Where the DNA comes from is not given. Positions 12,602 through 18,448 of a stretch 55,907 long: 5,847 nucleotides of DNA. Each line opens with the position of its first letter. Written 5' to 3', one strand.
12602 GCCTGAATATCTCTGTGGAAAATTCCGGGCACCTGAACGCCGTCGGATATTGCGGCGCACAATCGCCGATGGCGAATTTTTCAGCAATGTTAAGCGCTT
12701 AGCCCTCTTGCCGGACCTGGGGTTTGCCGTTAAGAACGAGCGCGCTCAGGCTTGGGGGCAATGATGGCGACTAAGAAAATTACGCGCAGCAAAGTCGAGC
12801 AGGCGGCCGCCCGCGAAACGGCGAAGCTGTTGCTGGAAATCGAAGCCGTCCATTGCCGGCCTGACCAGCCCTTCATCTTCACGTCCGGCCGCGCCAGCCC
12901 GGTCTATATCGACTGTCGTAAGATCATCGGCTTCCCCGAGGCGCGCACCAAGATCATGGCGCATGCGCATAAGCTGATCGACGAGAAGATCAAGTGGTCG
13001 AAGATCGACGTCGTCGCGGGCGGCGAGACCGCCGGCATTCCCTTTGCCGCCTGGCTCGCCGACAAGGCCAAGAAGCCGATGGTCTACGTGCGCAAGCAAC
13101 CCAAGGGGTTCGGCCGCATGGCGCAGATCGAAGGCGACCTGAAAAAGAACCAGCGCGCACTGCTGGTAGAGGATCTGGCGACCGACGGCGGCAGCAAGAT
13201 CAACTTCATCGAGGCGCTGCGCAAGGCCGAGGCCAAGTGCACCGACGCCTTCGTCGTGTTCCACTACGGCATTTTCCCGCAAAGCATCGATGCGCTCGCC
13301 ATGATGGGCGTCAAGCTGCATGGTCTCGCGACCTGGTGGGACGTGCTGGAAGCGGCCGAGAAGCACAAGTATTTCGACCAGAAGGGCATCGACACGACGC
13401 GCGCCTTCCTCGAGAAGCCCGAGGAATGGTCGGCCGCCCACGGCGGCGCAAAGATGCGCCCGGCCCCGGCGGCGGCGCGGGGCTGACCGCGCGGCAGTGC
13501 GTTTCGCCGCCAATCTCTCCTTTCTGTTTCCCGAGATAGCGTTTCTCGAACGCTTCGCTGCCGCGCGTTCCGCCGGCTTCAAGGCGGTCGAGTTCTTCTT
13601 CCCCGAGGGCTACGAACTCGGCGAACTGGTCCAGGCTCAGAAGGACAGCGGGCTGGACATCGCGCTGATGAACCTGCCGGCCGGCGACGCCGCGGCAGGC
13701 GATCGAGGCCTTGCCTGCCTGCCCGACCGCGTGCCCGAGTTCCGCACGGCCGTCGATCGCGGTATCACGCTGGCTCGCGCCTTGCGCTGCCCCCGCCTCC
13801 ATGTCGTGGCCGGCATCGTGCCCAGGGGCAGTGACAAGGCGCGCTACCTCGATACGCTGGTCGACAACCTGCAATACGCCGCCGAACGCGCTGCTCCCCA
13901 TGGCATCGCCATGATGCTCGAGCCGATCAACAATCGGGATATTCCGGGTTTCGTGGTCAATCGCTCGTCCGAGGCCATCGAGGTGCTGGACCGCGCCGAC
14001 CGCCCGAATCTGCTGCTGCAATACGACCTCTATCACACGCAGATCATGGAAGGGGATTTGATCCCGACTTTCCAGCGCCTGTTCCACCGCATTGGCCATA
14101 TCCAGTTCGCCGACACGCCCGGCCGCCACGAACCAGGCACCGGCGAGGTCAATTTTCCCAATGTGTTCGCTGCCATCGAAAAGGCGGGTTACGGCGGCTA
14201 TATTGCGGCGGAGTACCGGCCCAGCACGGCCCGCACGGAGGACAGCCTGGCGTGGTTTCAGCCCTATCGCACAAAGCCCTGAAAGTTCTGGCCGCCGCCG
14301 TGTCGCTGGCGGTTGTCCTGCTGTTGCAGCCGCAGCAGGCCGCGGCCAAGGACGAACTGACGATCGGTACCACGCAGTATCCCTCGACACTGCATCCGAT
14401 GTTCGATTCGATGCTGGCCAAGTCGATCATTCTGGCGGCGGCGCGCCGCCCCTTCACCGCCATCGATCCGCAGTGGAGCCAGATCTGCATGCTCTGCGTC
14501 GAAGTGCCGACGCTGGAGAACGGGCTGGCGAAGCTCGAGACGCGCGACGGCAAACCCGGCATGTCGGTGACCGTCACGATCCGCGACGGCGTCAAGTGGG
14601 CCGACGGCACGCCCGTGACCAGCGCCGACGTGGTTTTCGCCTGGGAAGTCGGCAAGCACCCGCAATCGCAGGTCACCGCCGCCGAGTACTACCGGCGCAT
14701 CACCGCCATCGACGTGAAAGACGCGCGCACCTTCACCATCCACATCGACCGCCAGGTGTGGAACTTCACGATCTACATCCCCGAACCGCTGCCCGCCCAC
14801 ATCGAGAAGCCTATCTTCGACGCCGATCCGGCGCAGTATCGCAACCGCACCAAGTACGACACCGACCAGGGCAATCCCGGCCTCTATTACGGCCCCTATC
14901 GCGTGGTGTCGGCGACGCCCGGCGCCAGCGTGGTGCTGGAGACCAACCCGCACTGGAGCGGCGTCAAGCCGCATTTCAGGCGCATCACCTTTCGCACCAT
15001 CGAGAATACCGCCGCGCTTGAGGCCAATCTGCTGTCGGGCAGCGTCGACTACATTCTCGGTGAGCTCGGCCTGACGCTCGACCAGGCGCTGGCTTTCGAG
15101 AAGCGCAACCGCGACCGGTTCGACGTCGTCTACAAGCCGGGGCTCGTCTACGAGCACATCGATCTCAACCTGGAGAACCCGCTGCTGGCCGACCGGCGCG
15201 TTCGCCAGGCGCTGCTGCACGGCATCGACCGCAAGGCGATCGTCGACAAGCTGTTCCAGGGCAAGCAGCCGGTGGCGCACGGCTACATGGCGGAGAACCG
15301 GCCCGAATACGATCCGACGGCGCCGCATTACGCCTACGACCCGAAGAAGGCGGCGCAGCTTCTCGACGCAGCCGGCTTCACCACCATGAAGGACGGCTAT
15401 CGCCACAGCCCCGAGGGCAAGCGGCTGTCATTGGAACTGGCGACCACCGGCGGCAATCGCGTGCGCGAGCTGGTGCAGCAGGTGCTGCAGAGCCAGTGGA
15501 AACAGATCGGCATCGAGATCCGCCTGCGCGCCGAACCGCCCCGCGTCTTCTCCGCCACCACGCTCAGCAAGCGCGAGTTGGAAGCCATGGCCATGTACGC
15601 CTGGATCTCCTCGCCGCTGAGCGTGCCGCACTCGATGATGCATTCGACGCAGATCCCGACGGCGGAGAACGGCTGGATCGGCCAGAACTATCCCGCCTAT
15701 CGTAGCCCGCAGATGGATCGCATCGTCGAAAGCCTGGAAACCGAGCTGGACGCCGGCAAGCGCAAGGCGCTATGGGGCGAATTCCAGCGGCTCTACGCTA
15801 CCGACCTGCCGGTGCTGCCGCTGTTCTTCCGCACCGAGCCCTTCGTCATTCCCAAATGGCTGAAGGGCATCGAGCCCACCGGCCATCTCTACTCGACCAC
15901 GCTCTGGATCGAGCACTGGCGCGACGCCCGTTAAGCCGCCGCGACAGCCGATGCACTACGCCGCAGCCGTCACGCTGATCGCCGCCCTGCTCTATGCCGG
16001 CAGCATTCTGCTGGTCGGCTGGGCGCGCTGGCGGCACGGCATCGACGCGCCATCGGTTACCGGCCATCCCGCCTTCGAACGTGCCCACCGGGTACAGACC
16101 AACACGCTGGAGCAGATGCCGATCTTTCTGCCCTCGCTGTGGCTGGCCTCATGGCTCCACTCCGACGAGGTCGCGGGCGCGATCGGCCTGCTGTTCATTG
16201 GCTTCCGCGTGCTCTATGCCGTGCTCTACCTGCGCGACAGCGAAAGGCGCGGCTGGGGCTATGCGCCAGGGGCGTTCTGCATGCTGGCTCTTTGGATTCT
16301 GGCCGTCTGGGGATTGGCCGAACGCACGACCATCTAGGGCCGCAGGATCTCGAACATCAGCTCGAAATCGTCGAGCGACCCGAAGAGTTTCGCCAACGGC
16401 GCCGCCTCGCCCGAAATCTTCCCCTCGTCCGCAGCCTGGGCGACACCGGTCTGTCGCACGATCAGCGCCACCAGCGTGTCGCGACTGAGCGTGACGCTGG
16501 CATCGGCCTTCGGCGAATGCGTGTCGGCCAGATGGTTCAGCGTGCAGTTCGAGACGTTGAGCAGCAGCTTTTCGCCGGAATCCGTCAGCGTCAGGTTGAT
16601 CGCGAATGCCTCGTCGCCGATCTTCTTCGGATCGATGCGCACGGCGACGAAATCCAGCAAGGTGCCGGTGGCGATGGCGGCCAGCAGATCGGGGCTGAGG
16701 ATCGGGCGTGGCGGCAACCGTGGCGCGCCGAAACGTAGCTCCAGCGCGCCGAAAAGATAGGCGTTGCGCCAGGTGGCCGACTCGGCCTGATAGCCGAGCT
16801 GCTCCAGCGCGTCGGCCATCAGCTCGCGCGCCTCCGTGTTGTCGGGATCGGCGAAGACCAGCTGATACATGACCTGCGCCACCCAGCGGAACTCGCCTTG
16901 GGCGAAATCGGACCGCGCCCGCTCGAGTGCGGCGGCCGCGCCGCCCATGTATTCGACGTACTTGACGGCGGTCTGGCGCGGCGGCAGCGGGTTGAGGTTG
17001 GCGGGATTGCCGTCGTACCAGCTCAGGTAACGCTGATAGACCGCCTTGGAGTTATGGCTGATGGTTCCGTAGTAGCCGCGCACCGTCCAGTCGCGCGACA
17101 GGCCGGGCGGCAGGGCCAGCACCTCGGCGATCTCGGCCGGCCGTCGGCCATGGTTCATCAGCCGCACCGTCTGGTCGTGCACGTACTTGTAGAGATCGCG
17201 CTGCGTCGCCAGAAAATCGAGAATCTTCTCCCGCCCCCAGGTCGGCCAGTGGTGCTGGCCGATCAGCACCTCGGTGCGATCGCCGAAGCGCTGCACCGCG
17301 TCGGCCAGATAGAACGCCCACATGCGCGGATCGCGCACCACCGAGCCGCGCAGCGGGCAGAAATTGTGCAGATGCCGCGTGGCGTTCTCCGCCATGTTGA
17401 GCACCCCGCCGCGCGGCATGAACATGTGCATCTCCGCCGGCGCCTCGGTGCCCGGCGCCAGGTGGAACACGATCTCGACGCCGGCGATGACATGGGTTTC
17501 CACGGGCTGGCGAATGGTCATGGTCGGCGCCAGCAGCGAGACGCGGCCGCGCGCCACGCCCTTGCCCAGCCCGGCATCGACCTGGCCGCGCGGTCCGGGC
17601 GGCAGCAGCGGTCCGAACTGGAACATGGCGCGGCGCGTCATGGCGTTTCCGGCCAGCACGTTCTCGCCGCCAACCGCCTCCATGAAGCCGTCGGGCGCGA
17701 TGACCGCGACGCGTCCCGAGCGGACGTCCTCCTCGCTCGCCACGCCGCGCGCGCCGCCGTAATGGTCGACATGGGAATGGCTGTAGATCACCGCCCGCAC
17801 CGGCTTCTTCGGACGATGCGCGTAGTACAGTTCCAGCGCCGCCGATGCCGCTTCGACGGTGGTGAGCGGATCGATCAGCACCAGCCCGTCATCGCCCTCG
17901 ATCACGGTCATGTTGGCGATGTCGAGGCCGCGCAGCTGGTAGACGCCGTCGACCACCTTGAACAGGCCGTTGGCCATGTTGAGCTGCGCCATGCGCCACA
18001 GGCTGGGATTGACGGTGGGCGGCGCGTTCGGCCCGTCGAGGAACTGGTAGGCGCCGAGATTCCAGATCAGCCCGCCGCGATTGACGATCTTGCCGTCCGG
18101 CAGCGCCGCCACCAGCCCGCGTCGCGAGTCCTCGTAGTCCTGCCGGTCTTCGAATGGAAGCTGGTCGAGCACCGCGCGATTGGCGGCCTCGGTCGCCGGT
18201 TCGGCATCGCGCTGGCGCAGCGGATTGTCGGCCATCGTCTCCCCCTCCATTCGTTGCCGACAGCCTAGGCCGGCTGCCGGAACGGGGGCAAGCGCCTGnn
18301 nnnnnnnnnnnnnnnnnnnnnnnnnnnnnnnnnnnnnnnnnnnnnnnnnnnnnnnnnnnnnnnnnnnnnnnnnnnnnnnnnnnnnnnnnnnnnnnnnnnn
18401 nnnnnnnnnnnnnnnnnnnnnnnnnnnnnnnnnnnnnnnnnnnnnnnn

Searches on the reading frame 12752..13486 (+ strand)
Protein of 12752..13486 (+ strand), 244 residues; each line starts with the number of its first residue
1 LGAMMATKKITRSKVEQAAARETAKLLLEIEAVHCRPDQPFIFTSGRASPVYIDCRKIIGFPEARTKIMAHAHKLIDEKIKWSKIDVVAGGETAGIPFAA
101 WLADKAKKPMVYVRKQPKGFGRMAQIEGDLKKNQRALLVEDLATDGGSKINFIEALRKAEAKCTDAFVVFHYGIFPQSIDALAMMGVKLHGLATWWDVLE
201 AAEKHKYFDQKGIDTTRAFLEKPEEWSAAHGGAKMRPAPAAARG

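Call 19: search_protein_families(library=pfam, proteins=[window:12752-13486:+], max_evalue=0.01)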
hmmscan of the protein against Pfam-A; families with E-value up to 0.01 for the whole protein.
window:12752-13486:+ (244 aa): 1 family
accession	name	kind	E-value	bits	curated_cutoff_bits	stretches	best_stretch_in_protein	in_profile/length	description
PF00156.33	Pribosyltran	-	5.8e-11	42.4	26.3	1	67-171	14-125/158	Phosphoribosyl transferase domain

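Call 71: search_protein_families(library=ncbifam, proteins=[window:12752-13486:+], max_evalue=0.001)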
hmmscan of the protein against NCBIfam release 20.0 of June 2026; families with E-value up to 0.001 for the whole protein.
window:12752-13486:+ (244 aa): 17 families
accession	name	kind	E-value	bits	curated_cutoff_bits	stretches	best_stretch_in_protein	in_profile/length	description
NF001729.0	PRK00455.1-3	equivalog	6.1e-100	333.3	245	1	15-234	8-227/231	orotate phosphoribosyltransferase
TIGR00336.1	pyrE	equivalog_domain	1.4e-31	109.6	106.8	1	26-188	2-163/173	orotate phosphoribosyltransferase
NF004034.0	PRK05500.1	equivalog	8.3e-17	60.9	656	1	8-198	272-456/478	bifunctional orotidine-5'-phosphate decarboxylase/orotate phosphoribosyltransferase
NF010382.0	PRK13809.1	equivalog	2.4e-14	53.2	208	1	40-221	27-204/210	orotate phosphoribosyltransferase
TIGR01367.1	pyrE_Therm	equivalog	1.8e-12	47.2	150.25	1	41-164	17-136/187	orotate phosphoribosyltransferase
NF040646.1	HPT_Archaea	equivalog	1.8e-09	37.4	200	1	60-174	30-155/184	hypoxanthine/guanine phosphoribosyltransferase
NF002636.0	PRK02304.1-5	equivalog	6.8e-09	35.5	125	1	66-118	40-88/176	adenine phosphoribosyltransferase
NF002635.0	PRK02304.1-4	subfamily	1.1e-08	34.8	146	1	60-180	30-162/188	adenine phosphoribosyltransferase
TIGR01090.1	apt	equivalog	6.4e-08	32.9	185.85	0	70-119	32-81/169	adenine phosphoribosyltransferase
NF002620.0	PRK02277.1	subfamily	7.4e-08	32.3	115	1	20-170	31-178/201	orotate phosphoribosyltransferase-like protein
NF006328.0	PRK08558.1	equivalog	1.3e-05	24.9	184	0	65-116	92-143/238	adenine phosphoribosyltransferase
NF005592.0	PRK07322.1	subfamily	1.9e-05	24.1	143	0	68-120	37-88/180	adenine phosphoribosyltransferase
NF009211.0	PRK12560.1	equivalog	5.5e-05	23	188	0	64-166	32-147/187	adenine phosphoribosyltransferase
NF006671.0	PRK09219.1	equivalog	0.00022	20.7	177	0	66-116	32-82/192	xanthine phosphoribosyltransferase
TIGR01743.1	purR_Bsub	equivalog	0.00033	19.7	258.7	0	67-118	111-162/268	pur operon repressor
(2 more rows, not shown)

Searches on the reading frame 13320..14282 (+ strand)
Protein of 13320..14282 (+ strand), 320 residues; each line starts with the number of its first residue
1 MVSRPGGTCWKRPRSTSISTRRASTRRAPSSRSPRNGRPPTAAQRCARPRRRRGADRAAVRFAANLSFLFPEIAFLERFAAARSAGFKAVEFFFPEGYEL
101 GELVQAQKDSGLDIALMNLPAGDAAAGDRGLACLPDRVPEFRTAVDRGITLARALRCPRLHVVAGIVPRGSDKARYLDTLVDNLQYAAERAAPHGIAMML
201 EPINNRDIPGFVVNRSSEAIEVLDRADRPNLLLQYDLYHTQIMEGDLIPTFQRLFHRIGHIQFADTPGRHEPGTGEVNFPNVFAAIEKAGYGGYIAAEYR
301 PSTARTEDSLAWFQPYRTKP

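Call 19: search_protein_families(library=pfam, proteins=[window:13320-14282:+], max_evalue=0.01)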
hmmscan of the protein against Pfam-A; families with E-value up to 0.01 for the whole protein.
window:13320-14282:+ (320 aa): 2 families
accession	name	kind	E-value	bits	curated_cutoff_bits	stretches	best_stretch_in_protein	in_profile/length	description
PF01261.30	AP_endonuc_2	-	1.1e-44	153.4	31.1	1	79-314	1-247/249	Xylose isomerase-like TIM barrel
PF25146.1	GH3_N_vert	-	0.0019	18.5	34.1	1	124-174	12-63/68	Vertebrate GH3, N-terminal domain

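Call 71: search_protein_families(library=ncbifam, proteins=[window:13320-14282:+], max_evalue=0.001)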
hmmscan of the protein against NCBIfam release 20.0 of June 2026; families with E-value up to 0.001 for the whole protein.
window:13320-14282:+ (320 aa): 9 families
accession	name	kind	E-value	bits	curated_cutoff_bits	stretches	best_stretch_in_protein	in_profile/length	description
TIGR03234.1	OH-pyruv-isom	equivalog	9.6e-97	323.3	353.45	1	61-313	2-253/254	hydroxypyruvate isomerase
NF043033.1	OxoTetrIsom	equivalog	6e-94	314.5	325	1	60-314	2-251/251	2-oxo-tetronate isomerase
NF007444.0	PRK09997.1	equivalog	1.1e-74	251.1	465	1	60-317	2-258/258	hydroxypyruvate isomerase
NF007441.0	PRK09989.1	equivalog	8.1e-67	225.7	412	1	61-317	3-258/258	HPr family phosphocarrier protein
NF041099.2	keto_glucon_epim_IolO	equivalog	4.3e-21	75.4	300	1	81-309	29-256/269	5-keto-L-gluconate epimerase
NF051856.1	PsicseEpim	equivalog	5.7e-12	46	300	1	171-298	120-244/287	D-psicose 3-epimerase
NF042435.1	DhshikDhtase_QuiC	equivalog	6.9e-07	28.1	1200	1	78-298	17-239/635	3-dehydroshikimate dehydratase QuiC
TIGR04379.1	myo_inos_iolE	equivalog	7.1e-06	25.8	290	0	210-266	156-212/290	myo-inosose-2 dehydratase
NF007360.0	PRK09856.1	equivalog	1.6e-05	24.6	305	1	177-298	124-247/276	fructoselysine 3-epimerase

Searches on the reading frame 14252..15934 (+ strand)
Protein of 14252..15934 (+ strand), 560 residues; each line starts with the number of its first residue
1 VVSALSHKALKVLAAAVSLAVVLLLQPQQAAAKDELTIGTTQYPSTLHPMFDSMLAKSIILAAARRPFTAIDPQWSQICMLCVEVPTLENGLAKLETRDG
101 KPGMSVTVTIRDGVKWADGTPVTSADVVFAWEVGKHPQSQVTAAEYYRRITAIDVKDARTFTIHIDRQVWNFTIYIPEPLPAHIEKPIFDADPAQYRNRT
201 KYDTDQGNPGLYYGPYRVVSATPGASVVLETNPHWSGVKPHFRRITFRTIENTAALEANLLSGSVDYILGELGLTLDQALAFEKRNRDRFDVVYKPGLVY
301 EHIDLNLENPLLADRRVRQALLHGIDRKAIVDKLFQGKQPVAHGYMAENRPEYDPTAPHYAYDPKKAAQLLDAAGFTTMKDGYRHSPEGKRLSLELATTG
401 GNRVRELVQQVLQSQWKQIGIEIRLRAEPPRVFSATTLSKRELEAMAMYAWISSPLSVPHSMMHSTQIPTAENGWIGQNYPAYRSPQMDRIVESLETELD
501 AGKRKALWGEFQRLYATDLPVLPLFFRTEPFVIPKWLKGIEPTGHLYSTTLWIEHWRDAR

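Call 19: search_protein_families(library=pfam, proteins=[window:14252-15934:+], max_evalue=0.01)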
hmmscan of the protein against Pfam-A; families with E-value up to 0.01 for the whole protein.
window:14252-15934:+ (560 aa): 1 family
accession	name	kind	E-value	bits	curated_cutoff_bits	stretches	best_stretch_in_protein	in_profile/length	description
PF00496.27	SBP_bac_5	-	3.6e-73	247.3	32.4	1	100-462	13-357/368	Bacterial extracellular solute-binding proteins, family 5 Middle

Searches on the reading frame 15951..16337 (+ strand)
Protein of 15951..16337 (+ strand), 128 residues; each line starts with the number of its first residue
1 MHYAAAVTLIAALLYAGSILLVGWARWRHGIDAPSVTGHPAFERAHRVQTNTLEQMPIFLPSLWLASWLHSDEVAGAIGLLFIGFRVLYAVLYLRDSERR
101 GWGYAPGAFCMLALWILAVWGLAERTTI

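Call 19: search_protein_families(library=pfam, proteins=[window:15951-16337:+], max_evalue=0.01)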
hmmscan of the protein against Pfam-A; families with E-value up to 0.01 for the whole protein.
window:15951-16337:+ (128 aa): 1 family
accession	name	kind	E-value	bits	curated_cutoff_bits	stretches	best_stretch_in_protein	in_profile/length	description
PF01124.23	MAPEG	-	3.7e-21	76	23.4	1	5-120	2-129/129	MAPEG family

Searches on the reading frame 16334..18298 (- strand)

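Call 19: search_protein_families(library=pfam, proteins=[window:16334-18298:-], max_evalue=0.01)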
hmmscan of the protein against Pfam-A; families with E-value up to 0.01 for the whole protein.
window:16334-18298:- (654 aa): 4 families
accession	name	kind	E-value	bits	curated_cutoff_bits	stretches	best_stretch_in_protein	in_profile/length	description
PF14863.12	Alkyl_sulf_dimr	-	9.2e-60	201.5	26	1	387-522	2-137/139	Alkyl sulfatase dimerisation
PF14864.11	Alkyl_sulf_C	-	5.1e-30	104.7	27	1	534-654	3-125/125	Alkyl sulfatase C-terminal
PF00753.33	Lactamase_B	-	4.2e-21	76.2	22.7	1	124-237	2-104/196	Metallo-beta-lactamase superfamily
PF12706.13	Lactamase_B_2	-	2e-06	28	27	1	140-209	3-70/200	Beta-lactamase superfamily domain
